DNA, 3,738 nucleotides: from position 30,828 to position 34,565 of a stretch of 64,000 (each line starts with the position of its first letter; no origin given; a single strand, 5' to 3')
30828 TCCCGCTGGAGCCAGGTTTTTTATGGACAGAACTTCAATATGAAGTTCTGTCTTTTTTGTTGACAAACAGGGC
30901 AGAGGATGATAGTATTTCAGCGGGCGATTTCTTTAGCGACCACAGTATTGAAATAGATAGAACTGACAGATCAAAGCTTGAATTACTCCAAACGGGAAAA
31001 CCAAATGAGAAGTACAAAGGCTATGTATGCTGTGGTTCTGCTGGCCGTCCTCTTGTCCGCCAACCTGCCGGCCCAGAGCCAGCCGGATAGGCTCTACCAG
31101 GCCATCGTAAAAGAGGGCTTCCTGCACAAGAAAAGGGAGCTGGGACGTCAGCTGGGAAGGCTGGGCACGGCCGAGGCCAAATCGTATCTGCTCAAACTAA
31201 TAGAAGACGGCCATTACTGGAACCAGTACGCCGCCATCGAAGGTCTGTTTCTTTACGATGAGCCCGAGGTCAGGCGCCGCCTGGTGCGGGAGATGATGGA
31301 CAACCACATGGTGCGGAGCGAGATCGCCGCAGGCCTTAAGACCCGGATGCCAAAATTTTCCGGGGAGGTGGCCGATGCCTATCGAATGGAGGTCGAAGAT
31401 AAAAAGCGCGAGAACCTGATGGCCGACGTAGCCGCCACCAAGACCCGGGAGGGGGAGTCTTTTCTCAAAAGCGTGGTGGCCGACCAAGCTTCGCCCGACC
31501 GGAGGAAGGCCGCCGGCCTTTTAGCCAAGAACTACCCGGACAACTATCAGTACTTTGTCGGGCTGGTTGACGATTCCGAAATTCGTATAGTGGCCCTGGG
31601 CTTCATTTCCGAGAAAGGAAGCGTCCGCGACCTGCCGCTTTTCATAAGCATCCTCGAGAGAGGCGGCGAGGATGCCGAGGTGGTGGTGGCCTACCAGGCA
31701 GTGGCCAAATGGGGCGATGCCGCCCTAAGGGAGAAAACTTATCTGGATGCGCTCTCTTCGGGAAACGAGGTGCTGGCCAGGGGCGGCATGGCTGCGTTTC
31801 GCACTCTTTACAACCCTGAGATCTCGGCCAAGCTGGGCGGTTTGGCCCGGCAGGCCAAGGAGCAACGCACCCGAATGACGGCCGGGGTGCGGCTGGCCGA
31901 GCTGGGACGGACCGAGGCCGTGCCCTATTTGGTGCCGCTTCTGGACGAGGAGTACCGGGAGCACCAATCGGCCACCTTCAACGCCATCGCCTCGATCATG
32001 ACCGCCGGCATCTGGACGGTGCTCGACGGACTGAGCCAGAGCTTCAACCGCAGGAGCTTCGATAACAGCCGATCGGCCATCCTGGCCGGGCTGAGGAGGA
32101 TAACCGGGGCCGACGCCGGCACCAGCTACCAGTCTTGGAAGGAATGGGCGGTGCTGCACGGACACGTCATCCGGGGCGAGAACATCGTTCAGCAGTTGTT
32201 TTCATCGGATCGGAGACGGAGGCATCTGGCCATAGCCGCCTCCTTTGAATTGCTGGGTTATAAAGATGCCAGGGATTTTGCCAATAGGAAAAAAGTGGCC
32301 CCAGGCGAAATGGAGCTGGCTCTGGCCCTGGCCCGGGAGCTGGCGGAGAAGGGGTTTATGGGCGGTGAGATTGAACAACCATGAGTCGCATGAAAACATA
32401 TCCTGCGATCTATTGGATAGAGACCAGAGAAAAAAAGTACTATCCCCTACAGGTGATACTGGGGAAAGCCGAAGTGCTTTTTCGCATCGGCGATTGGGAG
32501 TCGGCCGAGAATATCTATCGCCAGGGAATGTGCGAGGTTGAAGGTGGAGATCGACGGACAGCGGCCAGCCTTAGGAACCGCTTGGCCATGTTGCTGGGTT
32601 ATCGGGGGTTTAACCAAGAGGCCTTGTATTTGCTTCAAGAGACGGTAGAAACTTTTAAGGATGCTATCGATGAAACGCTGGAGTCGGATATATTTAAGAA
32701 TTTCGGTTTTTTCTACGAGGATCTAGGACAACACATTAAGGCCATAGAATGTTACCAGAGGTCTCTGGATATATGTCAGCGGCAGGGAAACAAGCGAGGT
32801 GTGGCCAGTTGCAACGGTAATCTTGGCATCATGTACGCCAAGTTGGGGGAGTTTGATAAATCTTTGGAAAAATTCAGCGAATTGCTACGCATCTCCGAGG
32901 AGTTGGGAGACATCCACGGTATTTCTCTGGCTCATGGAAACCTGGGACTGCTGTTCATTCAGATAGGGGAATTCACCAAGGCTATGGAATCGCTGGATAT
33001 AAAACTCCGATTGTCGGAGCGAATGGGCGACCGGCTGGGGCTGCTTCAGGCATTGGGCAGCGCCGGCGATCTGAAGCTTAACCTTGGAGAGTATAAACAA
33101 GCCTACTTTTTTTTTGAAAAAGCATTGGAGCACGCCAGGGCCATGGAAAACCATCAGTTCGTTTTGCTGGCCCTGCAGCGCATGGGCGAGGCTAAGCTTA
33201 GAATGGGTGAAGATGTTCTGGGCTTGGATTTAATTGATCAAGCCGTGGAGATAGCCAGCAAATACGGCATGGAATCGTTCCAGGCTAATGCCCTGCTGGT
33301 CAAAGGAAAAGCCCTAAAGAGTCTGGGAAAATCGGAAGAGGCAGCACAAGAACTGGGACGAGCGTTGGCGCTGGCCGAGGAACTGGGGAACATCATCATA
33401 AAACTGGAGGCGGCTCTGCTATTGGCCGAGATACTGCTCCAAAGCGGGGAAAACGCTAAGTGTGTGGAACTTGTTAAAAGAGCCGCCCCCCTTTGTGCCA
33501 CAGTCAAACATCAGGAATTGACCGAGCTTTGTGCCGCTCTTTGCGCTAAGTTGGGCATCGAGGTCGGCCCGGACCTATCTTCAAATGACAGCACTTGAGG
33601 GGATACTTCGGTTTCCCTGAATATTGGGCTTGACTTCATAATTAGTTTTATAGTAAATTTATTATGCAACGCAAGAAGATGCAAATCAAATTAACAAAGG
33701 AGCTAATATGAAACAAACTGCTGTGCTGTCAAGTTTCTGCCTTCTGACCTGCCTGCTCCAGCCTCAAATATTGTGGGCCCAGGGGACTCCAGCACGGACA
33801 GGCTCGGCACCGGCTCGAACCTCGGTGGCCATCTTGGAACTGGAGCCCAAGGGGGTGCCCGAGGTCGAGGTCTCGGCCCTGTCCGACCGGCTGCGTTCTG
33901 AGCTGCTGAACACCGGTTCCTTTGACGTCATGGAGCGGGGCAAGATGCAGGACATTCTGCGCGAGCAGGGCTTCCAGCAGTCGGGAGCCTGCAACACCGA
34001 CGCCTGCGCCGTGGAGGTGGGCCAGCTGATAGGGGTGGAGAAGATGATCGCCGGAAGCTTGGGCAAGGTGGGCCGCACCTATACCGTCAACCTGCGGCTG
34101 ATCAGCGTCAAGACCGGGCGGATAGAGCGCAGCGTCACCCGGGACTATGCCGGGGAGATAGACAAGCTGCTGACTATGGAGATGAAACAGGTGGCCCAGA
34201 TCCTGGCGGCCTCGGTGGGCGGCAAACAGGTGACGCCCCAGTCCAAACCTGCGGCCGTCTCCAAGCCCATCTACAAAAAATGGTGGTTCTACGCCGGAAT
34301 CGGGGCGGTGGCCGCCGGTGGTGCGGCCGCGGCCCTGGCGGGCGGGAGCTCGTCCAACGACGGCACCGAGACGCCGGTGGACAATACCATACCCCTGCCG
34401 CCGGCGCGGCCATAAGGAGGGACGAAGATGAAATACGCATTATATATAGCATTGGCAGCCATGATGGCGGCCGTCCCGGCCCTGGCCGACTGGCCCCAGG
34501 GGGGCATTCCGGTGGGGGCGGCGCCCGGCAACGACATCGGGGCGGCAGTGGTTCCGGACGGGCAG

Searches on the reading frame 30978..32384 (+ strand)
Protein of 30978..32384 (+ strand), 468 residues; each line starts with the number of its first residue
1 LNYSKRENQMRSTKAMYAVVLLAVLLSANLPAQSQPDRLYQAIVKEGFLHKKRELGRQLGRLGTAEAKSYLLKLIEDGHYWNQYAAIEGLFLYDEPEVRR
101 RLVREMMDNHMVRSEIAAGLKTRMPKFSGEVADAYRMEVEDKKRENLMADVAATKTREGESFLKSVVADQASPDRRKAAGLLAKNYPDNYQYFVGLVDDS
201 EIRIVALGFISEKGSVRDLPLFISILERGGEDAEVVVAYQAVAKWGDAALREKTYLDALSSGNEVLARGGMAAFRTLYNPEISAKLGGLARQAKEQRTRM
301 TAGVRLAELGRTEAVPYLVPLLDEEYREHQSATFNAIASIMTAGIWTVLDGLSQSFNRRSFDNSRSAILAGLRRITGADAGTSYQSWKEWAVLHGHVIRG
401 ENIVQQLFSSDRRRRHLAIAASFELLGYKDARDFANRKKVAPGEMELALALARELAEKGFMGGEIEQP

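Call 58: search_protein_families(library=pfam, proteins=[window:30978-32384:+], max_evalue=0.001)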
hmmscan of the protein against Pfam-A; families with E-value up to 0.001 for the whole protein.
window:30978-32384:+ (468 aa): 1 family
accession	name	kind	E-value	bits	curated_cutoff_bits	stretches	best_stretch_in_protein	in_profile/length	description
PF13646.12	HEAT_2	-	1.3e-11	45.1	27.7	1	39-120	4-87/88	HEAT repeats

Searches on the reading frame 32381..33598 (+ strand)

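Call 58: search_protein_families(library=pfam, proteins=[window:32381-33598:+], max_evalue=0.001)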
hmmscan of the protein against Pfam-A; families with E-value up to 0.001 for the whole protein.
window:32381-33598:+ (405 aa): 19 families
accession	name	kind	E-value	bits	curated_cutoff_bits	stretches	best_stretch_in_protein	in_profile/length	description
PF13424.12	TPR_12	-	5.7e-33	113.4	30.1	4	107-174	8-77/77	Tetratricopeptide repeat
PF07719.23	TPR_2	-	2.5e-19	68.2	27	0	147-173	6-32/34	Tetratricopeptide repeat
PF00515.34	TPR_1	-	2.3e-18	65.6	27.8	0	109-132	8-31/34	Tetratricopeptide repeat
PF13176.12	TPR_7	-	1.6e-17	62.4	27.9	0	184-218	1-35/36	Tetratricopeptide repeat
PF13181.12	TPR_8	-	1.8e-15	56.1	25.7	0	223-250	2-29/34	Tetratricopeptide repeat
PF13374.12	TPR_10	-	3.4e-12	46.4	27.5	0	62-92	2-32/42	Tetratricopeptide repeat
PF13428.12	TPR_14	-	1.2e-11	44.5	23.5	0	343-370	2-29/44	Tetratricopeptide repeat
PF10602.15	RPN7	-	8.7e-09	35.7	29.6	0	93-169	24-103/174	26S proteasome subunit RPN7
PF17874.7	TPR_MalT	-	4.7e-08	33.1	45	0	151-264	10-122/336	MalT-like TPR region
PF13414.12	TPR_11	-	1.6e-07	31.3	26.8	0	309-331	1-23/42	TPR repeat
PF13432.12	TPR_16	-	5.8e-07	30.3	32.7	0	307-369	2-58/65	Tetratricopeptide repeat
PF14938.12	SNAP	-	1e-06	28.9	25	0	50-170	63-183/282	Soluble NSF attachment protein, SNAP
PF12862.13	ANAPC5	-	1.8e-06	28.4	23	0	117-185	13-81/91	Anaphase-promoting complex subunit 5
PF24885.1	TPR_NPHP3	-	2.6e-06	27.5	100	0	89-174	85-173/239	Nephrocystin-3 TPR domain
PF13174.12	TPR_6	-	5.9e-06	27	26.3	0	45-63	3-21/33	Tetratricopeptide repeat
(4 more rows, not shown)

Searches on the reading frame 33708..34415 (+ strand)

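Call 58: search_protein_families(library=pfam, proteins=[window:33708-34415:+], max_evalue=0.001)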
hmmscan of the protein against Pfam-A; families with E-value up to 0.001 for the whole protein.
window:33708-34415:+ (235 aa): 3 families
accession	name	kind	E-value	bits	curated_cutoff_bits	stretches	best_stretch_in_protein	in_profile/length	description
PF03783.19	CsgG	-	1.5e-13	51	20.8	1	58-118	40-98/210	Curli production assembly/transport component CsgG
PF13036.11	LpoB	-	3.4e-07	30.7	22.3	1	54-139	46-139/147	Peptidoglycan-synthase activator LpoB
PF11684.13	DUF3280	-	2e-05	25.3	30.1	1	56-155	30-126/138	Protein of unknown function (DUF2380)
